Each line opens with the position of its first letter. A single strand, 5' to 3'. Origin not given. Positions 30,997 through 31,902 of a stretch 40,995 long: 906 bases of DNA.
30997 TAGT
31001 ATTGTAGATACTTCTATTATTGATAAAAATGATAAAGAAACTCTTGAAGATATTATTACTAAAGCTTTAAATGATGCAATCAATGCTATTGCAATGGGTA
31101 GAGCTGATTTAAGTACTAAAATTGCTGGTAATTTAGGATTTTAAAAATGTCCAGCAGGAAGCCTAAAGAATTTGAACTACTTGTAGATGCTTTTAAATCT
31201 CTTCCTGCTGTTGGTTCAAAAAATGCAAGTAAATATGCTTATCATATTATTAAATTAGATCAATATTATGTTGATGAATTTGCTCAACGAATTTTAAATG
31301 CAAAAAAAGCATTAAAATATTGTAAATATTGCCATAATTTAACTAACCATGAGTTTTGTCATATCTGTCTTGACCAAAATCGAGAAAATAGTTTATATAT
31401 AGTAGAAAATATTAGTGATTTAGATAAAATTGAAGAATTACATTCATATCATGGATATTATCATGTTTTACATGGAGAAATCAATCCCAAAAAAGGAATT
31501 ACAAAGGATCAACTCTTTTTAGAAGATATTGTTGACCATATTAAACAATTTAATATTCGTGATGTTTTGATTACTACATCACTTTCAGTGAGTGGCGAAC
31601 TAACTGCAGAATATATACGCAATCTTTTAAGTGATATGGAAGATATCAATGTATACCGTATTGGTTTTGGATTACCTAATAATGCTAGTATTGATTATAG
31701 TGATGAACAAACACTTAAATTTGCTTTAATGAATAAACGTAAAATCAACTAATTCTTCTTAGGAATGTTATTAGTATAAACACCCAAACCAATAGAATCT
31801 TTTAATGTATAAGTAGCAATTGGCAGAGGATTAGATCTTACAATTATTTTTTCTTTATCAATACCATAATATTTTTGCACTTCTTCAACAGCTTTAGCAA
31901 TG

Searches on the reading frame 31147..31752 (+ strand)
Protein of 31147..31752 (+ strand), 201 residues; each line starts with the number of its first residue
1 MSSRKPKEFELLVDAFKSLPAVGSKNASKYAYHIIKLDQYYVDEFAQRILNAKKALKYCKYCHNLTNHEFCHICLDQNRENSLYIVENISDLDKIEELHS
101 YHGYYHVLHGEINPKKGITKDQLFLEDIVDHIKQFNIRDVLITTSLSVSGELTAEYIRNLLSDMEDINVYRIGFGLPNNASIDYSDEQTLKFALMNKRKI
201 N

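Call 37: find_encoding_contigs(protein=window:31147-31752:+, flank=500, max_places=6)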
Protein window:31147-31752:+ (201 aa): 2 contigs read that carry it; 2 places shown.
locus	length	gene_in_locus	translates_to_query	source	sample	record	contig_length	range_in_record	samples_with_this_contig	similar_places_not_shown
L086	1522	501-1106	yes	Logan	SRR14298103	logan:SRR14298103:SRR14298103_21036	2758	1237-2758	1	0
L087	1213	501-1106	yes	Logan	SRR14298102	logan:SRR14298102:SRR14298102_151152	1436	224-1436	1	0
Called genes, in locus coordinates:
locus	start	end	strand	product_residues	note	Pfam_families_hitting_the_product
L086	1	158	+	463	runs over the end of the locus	?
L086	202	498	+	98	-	PF02575:YbaB_DNA_bd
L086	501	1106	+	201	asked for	PF21176:RecR_HhH, PF02132:RecR_ZnF (weak), PF13662:Toprim_4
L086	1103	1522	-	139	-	?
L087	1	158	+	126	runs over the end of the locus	?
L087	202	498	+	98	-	PF02575:YbaB_DNA_bd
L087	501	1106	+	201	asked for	PF21176:RecR_HhH, PF02132:RecR_ZnF (weak), PF13662:Toprim_4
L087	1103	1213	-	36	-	?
